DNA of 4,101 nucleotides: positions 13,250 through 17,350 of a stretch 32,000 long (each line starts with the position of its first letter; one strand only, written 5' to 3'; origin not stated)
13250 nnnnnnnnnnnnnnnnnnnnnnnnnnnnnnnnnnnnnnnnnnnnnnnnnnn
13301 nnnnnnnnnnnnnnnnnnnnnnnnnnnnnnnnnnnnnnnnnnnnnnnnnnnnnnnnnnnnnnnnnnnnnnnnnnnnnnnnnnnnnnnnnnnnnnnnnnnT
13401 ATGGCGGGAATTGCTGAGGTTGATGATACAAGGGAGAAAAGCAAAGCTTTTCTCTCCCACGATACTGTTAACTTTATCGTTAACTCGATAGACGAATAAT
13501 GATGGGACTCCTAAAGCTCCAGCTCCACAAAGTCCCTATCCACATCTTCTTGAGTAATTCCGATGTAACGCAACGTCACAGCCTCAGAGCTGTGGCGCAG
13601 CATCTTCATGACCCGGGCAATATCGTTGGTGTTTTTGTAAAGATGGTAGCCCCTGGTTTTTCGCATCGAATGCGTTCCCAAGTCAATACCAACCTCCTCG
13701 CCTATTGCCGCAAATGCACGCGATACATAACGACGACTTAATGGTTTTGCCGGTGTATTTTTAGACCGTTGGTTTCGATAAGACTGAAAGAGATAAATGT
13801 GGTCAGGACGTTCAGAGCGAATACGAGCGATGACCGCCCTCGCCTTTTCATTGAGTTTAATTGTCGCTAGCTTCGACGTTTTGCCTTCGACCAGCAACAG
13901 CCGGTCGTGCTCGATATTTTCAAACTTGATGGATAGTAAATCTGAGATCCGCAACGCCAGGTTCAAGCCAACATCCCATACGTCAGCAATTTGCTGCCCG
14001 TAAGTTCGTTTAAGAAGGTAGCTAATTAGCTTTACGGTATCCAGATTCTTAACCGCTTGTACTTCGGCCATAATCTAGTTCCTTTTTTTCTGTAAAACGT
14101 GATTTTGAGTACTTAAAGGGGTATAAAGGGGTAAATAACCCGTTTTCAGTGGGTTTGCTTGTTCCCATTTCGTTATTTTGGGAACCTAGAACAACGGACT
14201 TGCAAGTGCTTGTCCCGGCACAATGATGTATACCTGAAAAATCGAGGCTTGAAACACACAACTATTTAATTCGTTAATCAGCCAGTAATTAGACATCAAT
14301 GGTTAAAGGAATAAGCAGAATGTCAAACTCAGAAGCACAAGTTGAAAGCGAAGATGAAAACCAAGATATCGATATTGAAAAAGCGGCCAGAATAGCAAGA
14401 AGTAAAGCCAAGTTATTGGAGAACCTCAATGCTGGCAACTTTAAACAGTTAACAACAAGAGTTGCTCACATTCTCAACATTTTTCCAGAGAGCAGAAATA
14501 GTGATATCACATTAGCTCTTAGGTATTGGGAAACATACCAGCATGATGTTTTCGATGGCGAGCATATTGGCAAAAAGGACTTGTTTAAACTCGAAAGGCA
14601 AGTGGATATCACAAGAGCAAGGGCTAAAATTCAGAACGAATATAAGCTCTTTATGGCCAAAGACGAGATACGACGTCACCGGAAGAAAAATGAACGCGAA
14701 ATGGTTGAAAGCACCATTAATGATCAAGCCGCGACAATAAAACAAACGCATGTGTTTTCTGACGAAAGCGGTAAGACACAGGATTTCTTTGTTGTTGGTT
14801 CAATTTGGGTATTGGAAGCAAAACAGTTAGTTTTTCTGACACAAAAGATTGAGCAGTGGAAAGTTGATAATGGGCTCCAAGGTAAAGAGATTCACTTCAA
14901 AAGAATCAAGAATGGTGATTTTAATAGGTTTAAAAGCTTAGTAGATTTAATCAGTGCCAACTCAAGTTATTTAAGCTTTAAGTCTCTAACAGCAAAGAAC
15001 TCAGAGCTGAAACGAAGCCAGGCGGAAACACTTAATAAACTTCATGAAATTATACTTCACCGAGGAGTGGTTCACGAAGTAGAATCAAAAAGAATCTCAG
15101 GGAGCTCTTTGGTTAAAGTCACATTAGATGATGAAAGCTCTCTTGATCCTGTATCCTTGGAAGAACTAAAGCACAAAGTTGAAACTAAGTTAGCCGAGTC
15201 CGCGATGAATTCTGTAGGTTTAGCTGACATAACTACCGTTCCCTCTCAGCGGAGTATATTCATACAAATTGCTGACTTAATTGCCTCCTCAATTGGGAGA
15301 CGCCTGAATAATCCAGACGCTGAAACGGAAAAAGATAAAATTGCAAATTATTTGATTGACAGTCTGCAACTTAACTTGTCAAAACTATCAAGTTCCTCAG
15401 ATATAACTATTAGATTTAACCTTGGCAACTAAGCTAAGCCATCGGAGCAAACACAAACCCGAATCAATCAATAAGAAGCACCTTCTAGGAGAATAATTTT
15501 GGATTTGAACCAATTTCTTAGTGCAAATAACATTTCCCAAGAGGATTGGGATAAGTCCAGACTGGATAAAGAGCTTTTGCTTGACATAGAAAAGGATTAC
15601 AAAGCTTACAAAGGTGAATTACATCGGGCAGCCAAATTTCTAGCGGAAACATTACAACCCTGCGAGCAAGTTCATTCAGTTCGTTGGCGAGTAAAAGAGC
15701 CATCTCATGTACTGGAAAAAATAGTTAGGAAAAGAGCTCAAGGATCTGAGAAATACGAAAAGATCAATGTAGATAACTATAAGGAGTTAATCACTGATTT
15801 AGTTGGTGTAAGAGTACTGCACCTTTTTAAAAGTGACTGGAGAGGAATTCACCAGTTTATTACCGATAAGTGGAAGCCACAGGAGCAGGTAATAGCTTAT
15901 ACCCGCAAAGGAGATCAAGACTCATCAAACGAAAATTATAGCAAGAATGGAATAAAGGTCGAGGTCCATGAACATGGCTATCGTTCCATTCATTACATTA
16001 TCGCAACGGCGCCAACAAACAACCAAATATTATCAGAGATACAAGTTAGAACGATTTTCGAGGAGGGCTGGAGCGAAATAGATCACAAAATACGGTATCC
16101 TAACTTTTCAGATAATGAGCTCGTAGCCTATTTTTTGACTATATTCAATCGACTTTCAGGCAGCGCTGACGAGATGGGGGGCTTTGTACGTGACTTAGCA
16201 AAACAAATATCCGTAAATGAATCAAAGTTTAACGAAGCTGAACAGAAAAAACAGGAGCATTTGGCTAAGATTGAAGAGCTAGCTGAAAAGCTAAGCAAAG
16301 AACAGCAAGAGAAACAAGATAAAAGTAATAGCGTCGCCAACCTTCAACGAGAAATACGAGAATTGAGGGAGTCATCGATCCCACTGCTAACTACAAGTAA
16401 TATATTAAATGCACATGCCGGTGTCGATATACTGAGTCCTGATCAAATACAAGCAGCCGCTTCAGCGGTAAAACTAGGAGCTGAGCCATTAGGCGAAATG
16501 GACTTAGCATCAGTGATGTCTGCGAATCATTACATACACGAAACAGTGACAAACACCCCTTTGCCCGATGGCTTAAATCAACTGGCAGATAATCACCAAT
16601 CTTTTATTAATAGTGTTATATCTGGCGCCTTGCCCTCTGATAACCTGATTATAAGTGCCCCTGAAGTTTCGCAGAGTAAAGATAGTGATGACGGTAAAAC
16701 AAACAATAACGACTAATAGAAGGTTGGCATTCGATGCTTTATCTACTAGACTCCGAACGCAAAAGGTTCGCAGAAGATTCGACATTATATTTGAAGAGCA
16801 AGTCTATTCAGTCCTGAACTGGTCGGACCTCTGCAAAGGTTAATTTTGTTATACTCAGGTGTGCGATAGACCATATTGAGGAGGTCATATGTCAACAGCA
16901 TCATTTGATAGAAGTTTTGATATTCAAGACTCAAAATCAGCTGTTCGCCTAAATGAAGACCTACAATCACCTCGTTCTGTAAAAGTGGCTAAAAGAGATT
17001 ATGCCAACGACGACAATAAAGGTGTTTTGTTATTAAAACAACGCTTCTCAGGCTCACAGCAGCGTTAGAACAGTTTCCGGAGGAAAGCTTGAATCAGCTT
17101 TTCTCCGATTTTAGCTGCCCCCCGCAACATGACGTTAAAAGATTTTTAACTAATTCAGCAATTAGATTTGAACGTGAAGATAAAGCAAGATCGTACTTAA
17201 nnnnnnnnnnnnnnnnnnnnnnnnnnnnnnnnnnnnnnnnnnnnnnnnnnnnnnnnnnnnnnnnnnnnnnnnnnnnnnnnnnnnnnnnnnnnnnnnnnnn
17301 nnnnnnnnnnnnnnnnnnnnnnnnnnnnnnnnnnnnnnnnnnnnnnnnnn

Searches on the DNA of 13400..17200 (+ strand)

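Call 34: search_rna_families(source=window, start=13400, end=17200, threshold=evalue, max_evalue=10)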
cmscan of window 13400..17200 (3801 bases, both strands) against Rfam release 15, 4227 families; matches with E-value up to 10: 1.
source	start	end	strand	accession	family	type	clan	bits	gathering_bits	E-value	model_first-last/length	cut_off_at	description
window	15102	15123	+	RF01108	BMV3_UPD-PK1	Cis-reg;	-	19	38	2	1-26/26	no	Pseudoknot of upstream pseudoknot domain (UPD) of the 3'UTR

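Call 77: search_rna_families(sources=[L091, L093, L095, L097, L098, L100, L101, L104, L107, L109, L111, L114, L115, L117, L120, L122, L123, L129, L130, L139], threshold=gathering)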
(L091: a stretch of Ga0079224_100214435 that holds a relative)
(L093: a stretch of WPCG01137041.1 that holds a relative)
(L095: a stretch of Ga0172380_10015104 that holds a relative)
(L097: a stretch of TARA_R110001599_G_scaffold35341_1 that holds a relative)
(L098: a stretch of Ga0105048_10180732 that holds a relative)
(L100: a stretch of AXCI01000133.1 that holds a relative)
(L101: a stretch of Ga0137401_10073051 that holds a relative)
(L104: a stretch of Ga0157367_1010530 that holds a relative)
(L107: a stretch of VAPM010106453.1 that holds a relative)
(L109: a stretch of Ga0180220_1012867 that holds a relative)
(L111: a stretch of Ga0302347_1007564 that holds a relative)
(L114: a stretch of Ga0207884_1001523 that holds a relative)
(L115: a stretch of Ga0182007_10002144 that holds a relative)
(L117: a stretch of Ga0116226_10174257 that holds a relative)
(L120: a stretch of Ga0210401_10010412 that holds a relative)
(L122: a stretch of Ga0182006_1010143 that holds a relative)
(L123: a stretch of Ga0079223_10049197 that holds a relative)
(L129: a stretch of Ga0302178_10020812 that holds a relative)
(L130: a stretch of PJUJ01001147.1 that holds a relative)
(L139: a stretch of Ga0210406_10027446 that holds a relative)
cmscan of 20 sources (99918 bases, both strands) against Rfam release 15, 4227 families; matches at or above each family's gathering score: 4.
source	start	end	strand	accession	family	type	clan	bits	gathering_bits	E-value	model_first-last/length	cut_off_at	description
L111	6399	6532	-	RF01754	radC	Cis-reg;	-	78.8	40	8.5e-13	1-149/149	no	radC RNA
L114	126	196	+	RF00005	tRNA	Gene; tRNA;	CL00001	58.2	29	8.5e-10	1-71/71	no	tRNA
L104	93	174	+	RF00005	tRNA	Gene; tRNA;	CL00001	57.1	29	1.7e-09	1-71/71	no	tRNA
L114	1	56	+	RF00005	tRNA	Gene; tRNA;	CL00001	36.5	29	0.00081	17-71/71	5'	tRNA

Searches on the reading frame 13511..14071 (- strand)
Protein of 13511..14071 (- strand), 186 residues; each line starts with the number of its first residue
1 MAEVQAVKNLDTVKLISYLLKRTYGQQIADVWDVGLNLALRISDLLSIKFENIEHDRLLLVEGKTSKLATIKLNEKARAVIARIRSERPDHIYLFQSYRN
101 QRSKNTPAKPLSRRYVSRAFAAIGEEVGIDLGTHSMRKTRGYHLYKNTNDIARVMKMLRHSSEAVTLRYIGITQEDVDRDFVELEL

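Call 60: search_protein_families(library=pfam, proteins=[window:13511-14071:-], max_evalue=0.001)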
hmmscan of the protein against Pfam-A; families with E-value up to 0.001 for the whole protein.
window:13511-14071:- (186 aa): 1 family
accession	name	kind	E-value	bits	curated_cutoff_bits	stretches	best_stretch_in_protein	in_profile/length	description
PF00589.27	Phage_integrase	-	1.7e-20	73.9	27.1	1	36-172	32-168/172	Phage integrase family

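Call 61: search_protein_families(library=padloc, proteins=[window:13511-14071:-], max_evalue=0.001)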
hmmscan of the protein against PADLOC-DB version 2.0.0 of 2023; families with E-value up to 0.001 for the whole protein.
window:13511-14071:- (186 aa): 0 families
